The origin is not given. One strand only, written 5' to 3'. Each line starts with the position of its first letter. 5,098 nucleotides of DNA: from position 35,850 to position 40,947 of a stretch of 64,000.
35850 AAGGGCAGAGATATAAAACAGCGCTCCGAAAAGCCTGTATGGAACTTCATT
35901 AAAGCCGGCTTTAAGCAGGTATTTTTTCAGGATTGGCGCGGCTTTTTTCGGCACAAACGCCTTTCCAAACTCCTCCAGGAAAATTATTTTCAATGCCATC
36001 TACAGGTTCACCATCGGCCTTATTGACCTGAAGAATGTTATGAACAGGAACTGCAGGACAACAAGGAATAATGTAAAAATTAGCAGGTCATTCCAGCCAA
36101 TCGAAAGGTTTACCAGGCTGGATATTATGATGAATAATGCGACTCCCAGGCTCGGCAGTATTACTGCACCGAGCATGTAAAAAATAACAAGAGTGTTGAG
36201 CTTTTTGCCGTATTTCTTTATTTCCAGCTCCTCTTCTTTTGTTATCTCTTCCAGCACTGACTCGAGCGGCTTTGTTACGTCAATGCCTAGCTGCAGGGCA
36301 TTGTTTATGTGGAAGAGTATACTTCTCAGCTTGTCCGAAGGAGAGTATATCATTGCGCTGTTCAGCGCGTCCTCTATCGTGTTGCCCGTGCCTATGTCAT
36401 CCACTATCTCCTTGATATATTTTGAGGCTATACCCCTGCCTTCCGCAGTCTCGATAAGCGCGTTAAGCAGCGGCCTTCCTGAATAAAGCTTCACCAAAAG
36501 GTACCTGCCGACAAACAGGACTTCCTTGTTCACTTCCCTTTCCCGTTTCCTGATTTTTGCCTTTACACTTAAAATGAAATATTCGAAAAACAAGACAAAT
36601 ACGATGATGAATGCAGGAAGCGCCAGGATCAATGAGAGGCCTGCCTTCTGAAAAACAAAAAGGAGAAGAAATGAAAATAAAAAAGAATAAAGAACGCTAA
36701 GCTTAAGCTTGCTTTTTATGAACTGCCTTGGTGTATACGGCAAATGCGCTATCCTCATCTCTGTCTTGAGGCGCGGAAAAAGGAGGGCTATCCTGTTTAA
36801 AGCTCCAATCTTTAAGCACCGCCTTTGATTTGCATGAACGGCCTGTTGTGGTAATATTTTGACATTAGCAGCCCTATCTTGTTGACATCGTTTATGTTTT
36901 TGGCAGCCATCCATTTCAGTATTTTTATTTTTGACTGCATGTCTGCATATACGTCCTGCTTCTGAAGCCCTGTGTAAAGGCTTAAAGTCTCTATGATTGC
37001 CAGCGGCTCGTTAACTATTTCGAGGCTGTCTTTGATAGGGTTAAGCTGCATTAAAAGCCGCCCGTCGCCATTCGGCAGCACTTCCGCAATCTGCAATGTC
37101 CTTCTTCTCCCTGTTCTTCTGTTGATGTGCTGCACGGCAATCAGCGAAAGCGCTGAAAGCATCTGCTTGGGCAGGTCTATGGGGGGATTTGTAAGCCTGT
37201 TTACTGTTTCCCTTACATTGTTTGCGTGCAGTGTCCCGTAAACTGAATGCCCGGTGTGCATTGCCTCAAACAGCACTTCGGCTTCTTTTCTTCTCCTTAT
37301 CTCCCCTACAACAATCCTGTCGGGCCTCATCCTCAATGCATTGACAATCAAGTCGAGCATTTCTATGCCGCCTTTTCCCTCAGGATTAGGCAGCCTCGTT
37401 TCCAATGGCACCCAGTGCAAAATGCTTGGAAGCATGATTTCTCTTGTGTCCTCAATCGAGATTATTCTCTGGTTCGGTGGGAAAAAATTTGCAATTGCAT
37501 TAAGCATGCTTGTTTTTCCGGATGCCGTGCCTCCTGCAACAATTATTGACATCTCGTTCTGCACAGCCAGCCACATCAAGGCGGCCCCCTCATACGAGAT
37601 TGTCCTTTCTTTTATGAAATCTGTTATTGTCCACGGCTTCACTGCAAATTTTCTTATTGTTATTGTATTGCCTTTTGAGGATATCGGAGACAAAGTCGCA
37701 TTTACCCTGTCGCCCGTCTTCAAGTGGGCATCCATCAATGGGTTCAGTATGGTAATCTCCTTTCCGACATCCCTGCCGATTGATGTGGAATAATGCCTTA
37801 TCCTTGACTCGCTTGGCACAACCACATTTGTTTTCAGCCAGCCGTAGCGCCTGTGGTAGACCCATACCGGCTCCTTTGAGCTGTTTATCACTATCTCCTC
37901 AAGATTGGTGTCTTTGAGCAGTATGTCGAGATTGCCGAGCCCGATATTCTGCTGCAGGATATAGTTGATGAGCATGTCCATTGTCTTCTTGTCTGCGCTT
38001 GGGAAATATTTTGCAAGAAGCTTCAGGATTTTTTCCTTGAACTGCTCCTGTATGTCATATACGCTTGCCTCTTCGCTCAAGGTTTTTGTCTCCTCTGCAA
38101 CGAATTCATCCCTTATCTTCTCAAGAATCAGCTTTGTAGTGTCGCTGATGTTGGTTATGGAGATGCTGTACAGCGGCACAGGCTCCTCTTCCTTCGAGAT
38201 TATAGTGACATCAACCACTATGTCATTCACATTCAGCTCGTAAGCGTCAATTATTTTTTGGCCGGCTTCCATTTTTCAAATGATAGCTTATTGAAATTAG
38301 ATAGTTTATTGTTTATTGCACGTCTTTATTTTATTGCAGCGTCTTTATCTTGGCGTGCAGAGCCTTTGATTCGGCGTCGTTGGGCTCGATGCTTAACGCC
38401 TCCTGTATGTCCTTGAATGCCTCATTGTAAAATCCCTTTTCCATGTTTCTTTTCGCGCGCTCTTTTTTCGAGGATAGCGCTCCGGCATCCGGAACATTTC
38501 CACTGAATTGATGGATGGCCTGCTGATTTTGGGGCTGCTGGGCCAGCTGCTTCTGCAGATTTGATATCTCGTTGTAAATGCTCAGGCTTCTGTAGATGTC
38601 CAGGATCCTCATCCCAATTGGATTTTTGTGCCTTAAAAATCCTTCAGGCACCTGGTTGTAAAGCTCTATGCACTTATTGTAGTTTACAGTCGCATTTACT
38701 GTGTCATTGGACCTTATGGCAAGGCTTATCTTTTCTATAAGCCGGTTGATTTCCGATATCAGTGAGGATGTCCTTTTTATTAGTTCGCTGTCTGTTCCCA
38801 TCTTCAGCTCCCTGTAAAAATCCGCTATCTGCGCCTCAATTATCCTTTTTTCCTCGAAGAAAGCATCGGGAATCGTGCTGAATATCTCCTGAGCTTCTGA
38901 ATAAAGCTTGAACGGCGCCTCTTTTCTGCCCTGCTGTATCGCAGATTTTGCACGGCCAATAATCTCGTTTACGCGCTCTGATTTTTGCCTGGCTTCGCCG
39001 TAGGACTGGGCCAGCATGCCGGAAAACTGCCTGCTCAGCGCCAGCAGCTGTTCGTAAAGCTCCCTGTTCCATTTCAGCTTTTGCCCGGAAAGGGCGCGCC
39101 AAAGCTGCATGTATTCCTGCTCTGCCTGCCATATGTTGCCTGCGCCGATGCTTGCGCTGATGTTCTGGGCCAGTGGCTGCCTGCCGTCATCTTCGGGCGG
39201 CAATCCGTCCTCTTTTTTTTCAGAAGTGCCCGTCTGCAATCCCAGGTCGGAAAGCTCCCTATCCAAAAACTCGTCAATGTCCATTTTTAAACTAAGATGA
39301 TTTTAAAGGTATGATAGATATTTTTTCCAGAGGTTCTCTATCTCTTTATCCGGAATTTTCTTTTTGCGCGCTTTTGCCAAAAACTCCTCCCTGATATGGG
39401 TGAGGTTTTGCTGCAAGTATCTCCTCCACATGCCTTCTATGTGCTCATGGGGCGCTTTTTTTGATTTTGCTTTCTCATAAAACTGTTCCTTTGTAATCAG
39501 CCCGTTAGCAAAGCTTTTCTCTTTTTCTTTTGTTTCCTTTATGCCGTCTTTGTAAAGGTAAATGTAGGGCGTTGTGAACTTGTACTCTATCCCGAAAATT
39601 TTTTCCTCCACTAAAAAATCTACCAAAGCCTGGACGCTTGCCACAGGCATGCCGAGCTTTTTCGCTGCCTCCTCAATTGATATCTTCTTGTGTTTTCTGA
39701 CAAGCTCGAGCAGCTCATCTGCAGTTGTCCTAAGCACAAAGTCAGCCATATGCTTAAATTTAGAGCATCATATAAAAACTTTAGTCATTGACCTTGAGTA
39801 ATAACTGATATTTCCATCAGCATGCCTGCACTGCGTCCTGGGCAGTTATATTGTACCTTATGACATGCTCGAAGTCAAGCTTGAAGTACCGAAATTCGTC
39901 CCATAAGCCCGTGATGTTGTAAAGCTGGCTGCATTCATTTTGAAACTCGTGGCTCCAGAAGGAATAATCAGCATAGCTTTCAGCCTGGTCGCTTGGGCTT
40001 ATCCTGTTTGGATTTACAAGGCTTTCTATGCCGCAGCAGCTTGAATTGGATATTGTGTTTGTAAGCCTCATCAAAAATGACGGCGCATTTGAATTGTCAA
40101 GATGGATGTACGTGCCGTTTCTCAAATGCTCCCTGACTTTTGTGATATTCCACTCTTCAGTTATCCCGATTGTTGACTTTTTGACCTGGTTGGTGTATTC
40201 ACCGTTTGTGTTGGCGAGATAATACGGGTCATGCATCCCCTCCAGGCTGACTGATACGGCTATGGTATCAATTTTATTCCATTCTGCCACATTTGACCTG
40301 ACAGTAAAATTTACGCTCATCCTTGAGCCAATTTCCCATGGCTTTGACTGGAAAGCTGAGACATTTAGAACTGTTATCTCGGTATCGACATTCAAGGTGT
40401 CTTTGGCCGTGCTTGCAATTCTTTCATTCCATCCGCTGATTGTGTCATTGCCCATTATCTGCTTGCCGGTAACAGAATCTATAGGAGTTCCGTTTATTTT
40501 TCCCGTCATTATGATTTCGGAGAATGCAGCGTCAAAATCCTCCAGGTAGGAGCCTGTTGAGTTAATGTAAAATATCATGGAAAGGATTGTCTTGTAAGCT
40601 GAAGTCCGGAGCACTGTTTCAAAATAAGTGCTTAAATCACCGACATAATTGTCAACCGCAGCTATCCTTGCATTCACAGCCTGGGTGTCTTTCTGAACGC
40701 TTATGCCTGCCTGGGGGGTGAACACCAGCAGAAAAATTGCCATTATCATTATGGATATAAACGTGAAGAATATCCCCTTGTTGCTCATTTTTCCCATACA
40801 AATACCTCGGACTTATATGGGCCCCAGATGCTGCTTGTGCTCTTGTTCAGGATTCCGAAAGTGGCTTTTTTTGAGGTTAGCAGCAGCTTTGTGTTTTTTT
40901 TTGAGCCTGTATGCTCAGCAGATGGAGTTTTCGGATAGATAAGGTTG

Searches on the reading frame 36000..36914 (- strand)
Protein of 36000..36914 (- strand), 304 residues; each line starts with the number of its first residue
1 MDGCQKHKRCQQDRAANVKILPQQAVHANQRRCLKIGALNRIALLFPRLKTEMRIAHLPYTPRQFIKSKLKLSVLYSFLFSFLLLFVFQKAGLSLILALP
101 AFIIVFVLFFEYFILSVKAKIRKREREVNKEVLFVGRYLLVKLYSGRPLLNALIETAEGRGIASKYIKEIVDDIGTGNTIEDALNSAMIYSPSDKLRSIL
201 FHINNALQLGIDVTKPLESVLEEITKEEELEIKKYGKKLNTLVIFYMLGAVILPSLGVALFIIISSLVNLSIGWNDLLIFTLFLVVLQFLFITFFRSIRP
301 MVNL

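Call 22: search_protein_families(library=pfam, proteins=[window:36000-36914:-], max_evalue=0.00001)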
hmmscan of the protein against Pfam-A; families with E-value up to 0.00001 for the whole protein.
window:36000-36914:- (304 aa): 1 family
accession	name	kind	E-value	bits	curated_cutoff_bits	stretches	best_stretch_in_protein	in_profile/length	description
PF00482.28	T2SSF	-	1.4e-09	38.4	25.2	1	138-259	4-123/125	Type II secretion system (T2SS), protein F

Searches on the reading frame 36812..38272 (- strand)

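Call 22: search_protein_families(library=pfam, proteins=[window:36812-38272:-], max_evalue=0.00001)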
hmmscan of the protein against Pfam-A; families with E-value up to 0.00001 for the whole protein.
window:36812-38272:- (486 aa): 1 family
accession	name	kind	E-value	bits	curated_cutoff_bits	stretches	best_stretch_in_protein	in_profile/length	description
PF00437.27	T2SSE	-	8.1e-37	127.2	24.9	1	196-386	100-280/370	Type II/IV secretion system protein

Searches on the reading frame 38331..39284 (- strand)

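Call 22: search_protein_families(library=pfam, proteins=[window:38331-39284:-], max_evalue=0.00001)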
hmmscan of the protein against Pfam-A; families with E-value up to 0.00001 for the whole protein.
window:38331-39284:- (317 aa): 0 families

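Call 91: search_protein_families(library=pfam, proteins=[window:38331-39284:-], max_evalue=0.5)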
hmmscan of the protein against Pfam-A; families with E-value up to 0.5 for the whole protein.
window:38331-39284:- (317 aa): 8 families
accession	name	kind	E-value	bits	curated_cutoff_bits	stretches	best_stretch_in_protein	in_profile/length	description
PF07719.23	TPR_2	-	0.001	19.5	27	1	276-303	7-34/34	Tetratricopeptide repeat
PF10516.15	SHNi-TPR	-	0.0022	17.9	21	1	280-299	11-30/38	SHNi-TPR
PF00515.34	TPR_1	-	0.022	15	27.8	0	286-303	17-34/34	Tetratricopeptide repeat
PF04399.18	Glutaredoxin2_C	-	0.08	13.2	32.8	1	160-204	44-88/130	Glutaredoxin 2, C terminal domain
PF04212.24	MIT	-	0.081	13.5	30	0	285-315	26-56/66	MIT (microtubule interacting and transport) domain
PF20663.3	COG4_N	-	0.11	13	27.3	0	243-305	35-97/107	Conserved oligomeric Golgi complex subunit 4, N-terminal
PF13414.12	TPR_11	-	0.11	12.6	26.8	0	281-305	5-29/42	TPR repeat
PF06248.19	Zw10_N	-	0.12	13.4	26.3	0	162-193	27-58/93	Centromere/kinetochore Zw10 N-terminal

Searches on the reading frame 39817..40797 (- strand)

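Call 22: search_protein_families(library=pfam, proteins=[window:39817-40797:-], max_evalue=0.00001)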
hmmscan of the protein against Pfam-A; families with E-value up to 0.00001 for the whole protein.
window:39817-40797:- (326 aa): 0 families

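Call 91: search_protein_families(library=pfam, proteins=[window:39817-40797:-], max_evalue=0.5)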
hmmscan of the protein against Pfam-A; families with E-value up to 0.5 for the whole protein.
window:39817-40797:- (326 aa): 1 family
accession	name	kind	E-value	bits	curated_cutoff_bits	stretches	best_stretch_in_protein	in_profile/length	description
PF20040.4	DUF6442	-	0.24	12.1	25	0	3-79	21-92/102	Family of unknown function (DUF6442)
